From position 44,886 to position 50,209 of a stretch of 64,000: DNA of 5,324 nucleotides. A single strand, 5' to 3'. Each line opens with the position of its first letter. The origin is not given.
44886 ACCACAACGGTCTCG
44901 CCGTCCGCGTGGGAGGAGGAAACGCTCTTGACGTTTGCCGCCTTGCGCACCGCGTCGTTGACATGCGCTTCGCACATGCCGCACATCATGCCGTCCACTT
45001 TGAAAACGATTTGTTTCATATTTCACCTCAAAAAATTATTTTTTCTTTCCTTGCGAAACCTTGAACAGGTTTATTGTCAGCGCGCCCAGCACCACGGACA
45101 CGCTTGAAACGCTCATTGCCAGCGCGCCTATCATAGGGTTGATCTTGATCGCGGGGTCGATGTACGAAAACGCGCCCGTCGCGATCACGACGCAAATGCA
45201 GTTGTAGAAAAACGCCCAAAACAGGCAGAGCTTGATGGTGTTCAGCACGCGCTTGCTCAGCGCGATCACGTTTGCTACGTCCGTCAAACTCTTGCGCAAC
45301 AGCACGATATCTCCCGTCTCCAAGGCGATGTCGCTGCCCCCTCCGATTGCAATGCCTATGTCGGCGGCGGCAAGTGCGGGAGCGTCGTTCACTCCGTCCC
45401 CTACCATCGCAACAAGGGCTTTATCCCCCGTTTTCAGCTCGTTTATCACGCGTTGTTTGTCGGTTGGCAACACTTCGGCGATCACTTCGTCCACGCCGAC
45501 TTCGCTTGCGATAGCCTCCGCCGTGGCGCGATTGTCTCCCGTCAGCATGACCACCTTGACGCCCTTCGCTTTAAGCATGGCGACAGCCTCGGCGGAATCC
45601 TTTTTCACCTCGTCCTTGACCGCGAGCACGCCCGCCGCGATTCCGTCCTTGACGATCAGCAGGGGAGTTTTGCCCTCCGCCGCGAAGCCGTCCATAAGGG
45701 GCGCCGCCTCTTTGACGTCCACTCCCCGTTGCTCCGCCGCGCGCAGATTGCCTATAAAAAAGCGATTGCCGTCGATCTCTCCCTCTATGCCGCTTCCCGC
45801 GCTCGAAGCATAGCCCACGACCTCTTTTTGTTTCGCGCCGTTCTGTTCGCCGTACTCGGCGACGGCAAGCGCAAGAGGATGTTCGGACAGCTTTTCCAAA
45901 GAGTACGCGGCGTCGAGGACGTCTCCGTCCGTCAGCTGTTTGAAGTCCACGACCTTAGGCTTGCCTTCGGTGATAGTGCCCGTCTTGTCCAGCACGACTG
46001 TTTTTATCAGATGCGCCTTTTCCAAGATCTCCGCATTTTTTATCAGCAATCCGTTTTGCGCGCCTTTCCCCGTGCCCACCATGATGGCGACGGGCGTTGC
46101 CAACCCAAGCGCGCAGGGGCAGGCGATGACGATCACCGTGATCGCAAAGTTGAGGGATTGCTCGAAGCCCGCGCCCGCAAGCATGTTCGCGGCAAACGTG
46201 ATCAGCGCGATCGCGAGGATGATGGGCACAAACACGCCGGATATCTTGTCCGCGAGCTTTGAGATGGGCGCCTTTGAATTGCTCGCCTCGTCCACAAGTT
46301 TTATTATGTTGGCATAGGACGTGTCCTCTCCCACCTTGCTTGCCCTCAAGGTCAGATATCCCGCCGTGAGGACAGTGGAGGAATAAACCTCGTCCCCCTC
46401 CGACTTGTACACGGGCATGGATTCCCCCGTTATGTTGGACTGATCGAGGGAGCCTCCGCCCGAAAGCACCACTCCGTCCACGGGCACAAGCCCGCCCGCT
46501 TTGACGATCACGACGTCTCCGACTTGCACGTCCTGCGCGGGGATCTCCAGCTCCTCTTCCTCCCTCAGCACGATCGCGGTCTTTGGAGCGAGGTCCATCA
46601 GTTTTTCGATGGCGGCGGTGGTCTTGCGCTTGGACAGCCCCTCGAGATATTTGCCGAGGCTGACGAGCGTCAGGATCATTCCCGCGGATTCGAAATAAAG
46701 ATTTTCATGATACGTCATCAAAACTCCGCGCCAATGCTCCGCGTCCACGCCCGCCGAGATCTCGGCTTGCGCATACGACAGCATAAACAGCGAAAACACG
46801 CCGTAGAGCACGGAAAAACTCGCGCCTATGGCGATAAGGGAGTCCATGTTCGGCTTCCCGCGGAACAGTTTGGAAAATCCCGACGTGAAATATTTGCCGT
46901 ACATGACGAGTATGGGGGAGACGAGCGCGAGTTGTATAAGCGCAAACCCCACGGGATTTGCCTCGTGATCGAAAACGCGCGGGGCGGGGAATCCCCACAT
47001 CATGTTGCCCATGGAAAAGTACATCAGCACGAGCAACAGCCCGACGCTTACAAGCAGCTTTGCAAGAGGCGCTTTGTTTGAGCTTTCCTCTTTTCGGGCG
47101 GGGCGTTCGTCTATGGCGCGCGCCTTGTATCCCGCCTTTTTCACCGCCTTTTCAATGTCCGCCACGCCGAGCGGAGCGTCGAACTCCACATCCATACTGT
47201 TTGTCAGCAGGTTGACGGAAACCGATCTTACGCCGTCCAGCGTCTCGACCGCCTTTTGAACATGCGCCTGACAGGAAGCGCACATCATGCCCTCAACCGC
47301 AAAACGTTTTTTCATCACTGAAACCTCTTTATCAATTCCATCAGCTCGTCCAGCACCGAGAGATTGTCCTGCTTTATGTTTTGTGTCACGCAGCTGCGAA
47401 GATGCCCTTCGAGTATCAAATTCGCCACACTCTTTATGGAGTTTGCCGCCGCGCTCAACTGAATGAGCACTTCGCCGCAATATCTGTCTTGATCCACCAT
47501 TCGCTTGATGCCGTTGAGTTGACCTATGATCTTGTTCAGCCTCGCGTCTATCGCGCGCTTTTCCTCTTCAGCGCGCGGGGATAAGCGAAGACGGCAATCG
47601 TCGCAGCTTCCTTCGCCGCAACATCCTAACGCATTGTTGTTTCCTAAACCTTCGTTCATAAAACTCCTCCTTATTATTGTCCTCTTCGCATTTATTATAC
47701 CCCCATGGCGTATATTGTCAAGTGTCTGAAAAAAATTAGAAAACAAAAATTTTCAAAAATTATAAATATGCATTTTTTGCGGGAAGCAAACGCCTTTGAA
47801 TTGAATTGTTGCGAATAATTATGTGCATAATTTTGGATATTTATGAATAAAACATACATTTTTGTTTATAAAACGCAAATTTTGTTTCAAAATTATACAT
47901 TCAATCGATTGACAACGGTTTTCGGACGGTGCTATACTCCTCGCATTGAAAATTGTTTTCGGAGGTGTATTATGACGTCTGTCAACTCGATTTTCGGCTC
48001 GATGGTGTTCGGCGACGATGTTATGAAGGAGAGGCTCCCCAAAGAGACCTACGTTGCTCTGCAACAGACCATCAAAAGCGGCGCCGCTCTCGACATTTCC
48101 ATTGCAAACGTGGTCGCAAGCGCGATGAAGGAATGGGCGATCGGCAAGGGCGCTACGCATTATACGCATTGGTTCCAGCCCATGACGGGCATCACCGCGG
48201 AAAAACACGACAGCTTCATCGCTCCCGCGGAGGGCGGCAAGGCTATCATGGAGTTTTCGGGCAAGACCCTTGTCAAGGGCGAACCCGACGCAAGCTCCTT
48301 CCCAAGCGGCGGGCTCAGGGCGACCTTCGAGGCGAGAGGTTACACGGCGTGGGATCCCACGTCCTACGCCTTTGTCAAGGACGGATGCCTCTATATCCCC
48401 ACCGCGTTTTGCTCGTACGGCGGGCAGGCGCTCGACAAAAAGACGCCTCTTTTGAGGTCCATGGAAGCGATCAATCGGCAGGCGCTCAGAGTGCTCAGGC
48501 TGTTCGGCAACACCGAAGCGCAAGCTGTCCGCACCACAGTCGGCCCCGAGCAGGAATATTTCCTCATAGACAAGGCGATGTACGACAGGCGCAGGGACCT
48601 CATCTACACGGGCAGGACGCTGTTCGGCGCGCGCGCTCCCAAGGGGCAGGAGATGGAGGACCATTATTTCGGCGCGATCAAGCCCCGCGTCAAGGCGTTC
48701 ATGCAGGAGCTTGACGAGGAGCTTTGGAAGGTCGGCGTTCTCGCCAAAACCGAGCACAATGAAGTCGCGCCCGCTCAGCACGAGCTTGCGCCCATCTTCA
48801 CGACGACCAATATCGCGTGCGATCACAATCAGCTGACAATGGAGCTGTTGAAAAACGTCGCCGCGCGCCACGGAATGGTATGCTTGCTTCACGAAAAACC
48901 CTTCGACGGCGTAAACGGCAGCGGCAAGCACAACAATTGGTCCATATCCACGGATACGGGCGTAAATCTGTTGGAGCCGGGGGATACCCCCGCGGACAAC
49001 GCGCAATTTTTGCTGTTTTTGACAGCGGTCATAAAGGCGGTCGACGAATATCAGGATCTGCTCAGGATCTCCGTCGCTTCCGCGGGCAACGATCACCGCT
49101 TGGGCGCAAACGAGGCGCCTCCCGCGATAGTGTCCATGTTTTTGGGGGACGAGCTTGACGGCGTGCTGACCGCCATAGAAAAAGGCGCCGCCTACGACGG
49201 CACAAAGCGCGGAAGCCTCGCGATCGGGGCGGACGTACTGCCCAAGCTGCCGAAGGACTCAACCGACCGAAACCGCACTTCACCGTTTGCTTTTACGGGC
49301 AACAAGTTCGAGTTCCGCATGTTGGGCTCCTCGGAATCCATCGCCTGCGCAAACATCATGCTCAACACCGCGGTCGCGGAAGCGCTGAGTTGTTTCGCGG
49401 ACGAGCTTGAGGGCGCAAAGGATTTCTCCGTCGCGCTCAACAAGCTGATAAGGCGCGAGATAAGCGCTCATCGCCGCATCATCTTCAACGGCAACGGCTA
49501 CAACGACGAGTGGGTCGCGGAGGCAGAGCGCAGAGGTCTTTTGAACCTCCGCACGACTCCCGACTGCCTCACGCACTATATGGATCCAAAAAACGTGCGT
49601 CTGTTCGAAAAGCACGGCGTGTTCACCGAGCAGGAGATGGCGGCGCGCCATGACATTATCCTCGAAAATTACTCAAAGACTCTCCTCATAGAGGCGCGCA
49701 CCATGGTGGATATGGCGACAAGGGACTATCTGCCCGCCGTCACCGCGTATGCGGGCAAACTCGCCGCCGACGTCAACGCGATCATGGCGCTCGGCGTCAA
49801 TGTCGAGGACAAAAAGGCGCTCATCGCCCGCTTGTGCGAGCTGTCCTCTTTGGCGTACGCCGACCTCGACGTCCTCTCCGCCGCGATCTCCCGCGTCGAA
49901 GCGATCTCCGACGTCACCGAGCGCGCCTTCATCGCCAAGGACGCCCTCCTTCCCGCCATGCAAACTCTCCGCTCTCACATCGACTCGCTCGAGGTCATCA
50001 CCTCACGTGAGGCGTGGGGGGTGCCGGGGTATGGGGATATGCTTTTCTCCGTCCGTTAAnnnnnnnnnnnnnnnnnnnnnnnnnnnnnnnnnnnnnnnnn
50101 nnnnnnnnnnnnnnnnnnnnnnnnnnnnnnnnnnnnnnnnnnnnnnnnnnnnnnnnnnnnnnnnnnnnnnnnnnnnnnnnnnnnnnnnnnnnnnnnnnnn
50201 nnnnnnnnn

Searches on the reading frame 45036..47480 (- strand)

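Call 77: search_protein_families(library=pfam, proteins=[window:45036-47480:-], max_evalue=0.0001)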
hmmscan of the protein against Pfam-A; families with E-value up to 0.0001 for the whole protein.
window:45036-47480:- (814 aa): 5 families
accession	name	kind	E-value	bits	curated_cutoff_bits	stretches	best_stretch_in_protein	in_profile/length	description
PF00122.25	E1-E2_ATPase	-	7.5e-58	195.5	28.1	1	297-475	2-180/181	E1-E2 ATPase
PF00702.32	Hydrolase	-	6.9e-35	121.6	26.4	1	492-707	1-191/191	haloacid dehalogenase-like hydrolase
PF00403.32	HMA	-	8.6e-18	64.9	24.8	1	60-119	2-62/62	Heavy-metal-associated domain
PF12710.13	HAD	-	1.1e-05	26.3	27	1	630-681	88-142/189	haloacid dehalogenase-like hydrolase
PF08282.18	Hydrolase_3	-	3.5e-05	24.1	20.9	0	686-731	202-247/255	haloacid dehalogenase-like hydrolase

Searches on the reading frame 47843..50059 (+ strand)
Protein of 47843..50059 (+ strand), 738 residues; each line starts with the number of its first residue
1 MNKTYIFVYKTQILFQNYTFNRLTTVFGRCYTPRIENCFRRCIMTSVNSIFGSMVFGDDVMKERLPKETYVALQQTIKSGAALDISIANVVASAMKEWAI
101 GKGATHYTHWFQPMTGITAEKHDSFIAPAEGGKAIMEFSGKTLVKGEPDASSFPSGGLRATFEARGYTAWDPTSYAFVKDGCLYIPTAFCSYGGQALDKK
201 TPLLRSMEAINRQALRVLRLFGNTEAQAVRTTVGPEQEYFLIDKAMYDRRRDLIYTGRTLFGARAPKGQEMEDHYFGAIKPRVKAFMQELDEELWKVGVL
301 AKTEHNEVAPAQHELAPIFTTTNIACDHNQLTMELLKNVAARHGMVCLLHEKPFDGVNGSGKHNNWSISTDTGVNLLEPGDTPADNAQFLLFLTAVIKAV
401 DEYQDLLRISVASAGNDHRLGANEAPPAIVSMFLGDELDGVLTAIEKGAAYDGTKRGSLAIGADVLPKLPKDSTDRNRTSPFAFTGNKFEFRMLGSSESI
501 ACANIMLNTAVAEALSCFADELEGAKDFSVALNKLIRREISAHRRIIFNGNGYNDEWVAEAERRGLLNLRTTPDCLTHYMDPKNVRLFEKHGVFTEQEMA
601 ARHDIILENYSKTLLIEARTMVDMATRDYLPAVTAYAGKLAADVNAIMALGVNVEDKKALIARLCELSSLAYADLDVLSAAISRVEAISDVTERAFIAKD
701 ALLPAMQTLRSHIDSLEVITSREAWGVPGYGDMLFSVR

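Call 77: search_protein_families(library=pfam, proteins=[window:47843-50059:+], max_evalue=0.0001)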
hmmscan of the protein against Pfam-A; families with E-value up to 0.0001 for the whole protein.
window:47843-50059:+ (738 aa): 3 families
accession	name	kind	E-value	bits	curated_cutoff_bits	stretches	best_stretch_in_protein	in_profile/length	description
PF12437.13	GSIII_N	-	3e-80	267.9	25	1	48-206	2-160/160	Glutamine synthetase type III N terminal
PF18318.6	Gln-synt_C-ter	-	1.5e-43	147.7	22.7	1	531-646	1-116/118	Glutamine synthetase C-terminal domain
PF00120.29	Gln-synt_C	-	2.7e-21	76.5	24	1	224-412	15-200/344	Glutamine synthetase, catalytic domain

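Call 105: find_related_loci(query=window:47969-50059:+, collection=genome_contigs, flank=10000)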
Query window:47969-50059:+ (696 aa) in genome_contigs; peptide patterns used: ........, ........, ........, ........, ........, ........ (x = any residue, [..] = any of these).
600 stretches matched a pattern (row limit reached: there are more); 597 encode a relative of the query (tblastn E <= 1e-3); the best 80 are kept; 80 distinct loci.
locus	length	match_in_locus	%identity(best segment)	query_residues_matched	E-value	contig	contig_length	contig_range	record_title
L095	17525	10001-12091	68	1-696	0e+0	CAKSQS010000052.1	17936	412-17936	MAG: uncultured Eubacteriales bacterium isolate REFINED_METABAT215_TOP10_CONTIGS_1500_ASSEMBLY_K77_MERGED__Hadza_MoBio_h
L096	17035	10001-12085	68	2-696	0e+0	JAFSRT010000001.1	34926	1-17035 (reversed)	MAG: Clostridia bacterium isolate RGIG3414 Goat_Reticulum.Co__c39096, whole genome shotgun sequence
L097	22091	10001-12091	68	1-695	0e+0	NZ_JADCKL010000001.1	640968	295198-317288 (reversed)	Claveliimonas monacensis strain DSM 108991 seq1, whole genome shotgun sequence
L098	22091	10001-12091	68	2-696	0e+0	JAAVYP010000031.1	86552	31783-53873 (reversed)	MAG: Clostridiales bacterium isolate ABMPRH_136_2 k141_872075, whole genome shotgun sequence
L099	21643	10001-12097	67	1-696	0e+0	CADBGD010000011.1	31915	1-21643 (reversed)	MAG: Ruminococcaceae bacterium isolate RUG13936 genome assembly, contig: RUG13936_asm_11, whole genome shotgun sequence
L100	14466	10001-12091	66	2-696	0e+0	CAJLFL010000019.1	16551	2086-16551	MAG TPA_asm: uncultured Clostridiales bacterium isolate ERR1430432-bin.57 genome assembly, contig: NODE_3506_length_1655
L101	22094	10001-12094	67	2-696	0e+0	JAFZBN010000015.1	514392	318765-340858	MAG: Clostridiales bacterium isolate RGIG7616 Water_buffalos_Omasum-5__c756721, whole genome shotgun sequence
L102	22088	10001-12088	66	2-695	0e+0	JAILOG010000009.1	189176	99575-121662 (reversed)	MAG: Clostridiales bacterium isolate RUI300 k141_285256_flag=0_multi=14.8532_len=189176, whole genome shotgun sequence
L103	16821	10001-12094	66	2-696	0e+0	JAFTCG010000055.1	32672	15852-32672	MAG: Clostridia bacterium isolate RGIG3687 Goat_Rumen.Co__c1662313, whole genome shotgun sequence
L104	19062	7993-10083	66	3-696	0e+0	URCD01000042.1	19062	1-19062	uncultured Clostridiales bacterium isolate UMGS863 genome assembly, contig: NODE_2389_length_19062_cov_3.259326, whole g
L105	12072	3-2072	67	9-696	0e+0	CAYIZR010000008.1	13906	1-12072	MAG TPA_asm: uncultured Christensenella sp. isolate ERP122455_co1_199 genome assembly, contig: NODE_966_length_13906_cov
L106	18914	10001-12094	64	1-696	0e+0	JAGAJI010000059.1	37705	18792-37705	MAG: Clostridia bacterium isolate RGIG8495 Water_deer_Cecum-1__c289010, whole genome shotgun sequence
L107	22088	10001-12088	66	2-696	0e+0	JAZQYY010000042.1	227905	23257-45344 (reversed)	MAG: Acutalibacteraceae bacterium isolate T1900045159_TC20190153.MAGScoT_cleanbin_000008 SGB_5013_k141_555363, whole gen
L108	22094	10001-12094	65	2-696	0e+0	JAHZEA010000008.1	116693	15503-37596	MAG: Lachnospiraceae bacterium isolate HRGM_Genome_2630 HRGM_Genome_2630_8, whole genome shotgun sequence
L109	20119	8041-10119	67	3-695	0e+0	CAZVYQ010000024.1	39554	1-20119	MAG TPA_asm: uncultured Lachnospiraceae bacterium isolate SRP192927_co1_508 genome assembly, contig: NODE_1532_length_39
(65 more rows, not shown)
